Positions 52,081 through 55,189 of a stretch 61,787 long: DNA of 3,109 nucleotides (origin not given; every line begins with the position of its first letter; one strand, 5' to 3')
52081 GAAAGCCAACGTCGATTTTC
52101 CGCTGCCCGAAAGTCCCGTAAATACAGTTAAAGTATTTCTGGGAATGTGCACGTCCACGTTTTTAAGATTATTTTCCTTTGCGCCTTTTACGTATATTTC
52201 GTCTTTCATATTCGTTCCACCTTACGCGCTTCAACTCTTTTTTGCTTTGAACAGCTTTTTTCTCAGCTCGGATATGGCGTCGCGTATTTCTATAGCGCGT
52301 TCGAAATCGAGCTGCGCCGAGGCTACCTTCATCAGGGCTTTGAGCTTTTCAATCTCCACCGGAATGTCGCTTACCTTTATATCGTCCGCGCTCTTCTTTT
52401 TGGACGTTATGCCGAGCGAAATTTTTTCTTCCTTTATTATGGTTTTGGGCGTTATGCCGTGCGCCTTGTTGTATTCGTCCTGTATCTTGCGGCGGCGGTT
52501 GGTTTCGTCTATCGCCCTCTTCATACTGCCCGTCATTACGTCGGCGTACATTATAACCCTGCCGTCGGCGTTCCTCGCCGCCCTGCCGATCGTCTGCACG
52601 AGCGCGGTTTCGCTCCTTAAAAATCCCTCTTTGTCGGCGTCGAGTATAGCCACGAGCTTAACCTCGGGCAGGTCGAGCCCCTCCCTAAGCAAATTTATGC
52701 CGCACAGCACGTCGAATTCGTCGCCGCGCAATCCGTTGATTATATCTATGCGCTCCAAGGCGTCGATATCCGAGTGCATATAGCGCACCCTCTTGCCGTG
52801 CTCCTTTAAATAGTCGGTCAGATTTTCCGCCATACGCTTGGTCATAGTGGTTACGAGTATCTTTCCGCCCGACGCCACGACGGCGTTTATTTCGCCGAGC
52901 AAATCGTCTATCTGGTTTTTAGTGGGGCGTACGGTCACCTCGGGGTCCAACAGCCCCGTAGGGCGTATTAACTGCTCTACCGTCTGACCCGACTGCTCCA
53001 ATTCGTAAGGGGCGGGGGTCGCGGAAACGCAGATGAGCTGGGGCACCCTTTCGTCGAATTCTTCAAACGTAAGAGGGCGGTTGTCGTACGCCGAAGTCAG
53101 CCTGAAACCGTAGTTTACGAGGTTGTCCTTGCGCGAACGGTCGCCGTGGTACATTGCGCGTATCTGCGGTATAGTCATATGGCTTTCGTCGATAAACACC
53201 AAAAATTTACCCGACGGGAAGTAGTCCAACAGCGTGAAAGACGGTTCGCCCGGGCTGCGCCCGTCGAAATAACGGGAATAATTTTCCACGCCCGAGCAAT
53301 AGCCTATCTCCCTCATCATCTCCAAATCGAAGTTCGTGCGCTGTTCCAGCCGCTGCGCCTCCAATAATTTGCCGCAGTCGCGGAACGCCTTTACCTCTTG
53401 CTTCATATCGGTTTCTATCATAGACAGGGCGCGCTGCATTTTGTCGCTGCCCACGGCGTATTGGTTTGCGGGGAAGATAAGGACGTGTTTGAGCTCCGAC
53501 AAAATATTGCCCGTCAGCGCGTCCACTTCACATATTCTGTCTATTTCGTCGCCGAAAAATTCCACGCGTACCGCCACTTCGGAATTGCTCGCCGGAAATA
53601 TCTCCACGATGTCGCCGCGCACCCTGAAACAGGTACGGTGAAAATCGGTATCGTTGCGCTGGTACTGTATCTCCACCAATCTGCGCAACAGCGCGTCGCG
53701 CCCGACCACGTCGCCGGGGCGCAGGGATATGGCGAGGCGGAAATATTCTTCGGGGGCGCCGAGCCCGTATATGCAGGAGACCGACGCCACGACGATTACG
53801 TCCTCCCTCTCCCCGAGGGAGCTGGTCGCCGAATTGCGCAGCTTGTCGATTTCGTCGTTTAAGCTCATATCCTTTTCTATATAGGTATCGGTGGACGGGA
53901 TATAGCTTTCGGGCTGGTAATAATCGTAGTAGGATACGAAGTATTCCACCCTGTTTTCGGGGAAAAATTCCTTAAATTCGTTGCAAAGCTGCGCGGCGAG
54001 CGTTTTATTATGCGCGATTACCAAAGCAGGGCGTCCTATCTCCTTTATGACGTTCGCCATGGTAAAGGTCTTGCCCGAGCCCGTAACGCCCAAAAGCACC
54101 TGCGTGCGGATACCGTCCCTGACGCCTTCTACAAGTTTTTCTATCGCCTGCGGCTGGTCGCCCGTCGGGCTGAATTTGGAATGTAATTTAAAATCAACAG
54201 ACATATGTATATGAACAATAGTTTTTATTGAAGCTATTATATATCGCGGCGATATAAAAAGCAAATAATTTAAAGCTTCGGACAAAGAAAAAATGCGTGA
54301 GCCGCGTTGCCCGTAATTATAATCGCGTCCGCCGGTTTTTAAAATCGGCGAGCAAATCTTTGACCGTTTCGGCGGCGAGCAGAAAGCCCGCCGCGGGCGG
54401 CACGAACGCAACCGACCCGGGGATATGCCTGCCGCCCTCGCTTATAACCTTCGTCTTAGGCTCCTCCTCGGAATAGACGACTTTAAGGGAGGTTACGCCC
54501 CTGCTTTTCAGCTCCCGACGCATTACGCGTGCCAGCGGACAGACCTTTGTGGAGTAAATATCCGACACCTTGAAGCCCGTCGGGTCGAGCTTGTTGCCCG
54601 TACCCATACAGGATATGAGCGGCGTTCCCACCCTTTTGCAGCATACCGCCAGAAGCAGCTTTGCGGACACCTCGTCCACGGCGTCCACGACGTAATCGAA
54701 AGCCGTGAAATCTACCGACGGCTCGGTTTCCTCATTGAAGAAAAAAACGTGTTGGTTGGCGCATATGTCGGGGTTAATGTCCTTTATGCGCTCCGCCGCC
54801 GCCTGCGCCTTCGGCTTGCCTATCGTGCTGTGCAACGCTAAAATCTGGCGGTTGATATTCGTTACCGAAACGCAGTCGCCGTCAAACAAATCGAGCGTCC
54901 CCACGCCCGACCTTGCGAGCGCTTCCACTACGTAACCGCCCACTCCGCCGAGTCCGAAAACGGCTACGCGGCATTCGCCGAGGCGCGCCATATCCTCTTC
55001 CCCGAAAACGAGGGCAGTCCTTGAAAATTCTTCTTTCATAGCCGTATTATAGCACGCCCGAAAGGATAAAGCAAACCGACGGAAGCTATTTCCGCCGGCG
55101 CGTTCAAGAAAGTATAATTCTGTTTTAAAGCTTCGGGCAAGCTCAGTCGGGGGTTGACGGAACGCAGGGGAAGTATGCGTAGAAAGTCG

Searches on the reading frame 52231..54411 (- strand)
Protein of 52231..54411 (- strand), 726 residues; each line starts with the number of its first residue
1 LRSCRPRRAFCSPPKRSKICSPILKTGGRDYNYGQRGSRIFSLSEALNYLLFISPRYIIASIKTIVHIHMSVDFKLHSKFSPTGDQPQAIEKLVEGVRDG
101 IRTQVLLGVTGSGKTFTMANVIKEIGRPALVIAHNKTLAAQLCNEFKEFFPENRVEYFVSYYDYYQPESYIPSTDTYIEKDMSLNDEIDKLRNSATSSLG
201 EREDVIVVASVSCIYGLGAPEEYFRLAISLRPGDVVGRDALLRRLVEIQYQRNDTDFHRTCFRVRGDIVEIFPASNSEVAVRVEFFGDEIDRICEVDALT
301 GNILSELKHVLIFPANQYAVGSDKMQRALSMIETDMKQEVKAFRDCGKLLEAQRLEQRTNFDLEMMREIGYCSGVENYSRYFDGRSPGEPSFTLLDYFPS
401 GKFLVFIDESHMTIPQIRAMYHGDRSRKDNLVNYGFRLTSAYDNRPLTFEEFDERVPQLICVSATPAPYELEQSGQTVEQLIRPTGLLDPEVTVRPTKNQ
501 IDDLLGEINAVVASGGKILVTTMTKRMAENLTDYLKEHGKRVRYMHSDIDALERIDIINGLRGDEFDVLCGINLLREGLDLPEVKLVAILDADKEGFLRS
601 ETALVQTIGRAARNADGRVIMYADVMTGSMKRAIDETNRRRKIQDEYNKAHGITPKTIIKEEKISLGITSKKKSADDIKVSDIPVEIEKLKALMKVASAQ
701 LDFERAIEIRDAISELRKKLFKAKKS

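Call 82: search_protein_families(library=pfam, proteins=[window:52231-54411:-], max_evalue=0.00001)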
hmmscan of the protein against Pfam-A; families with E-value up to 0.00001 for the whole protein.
window:52231-54411:- (726 aa): 6 families
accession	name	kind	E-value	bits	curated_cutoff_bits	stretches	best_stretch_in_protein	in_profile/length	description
PF17757.6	UvrB_inter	-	2.4e-34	117.7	22.9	1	228-318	1-91/91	UvrB interaction domain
PF12344.14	UvrB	-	2.2e-23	82.3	27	1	621-661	1-41/43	Ultra-violet resistance protein B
PF00271.37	Helicase_C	-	9.9e-19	68.1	23.5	1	508-614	10-109/110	Helicase conserved C-terminal domain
PF04851.21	ResIII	-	1.1e-12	48.7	22.5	1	81-207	3-130/164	Type III restriction enzyme, res subunit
PF02151.25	UVR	-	4.8e-07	29.8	21.5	1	686-719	3-36/36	UvrB/uvrC motif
PF00270.35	DEAD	-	1.1e-06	28.9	26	0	85-156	3-77/167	DEAD/DEAH box helicase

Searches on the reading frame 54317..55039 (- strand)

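Call 82: search_protein_families(library=pfam, proteins=[window:54317-55039:-], max_evalue=0.00001)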
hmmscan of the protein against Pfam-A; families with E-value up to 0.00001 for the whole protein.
window:54317-55039:- (240 aa): 1 family
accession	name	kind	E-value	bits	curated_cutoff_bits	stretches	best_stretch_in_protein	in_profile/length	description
PF00899.27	ThiF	-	2.6e-40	138.5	28.1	1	6-230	2-203/238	ThiF family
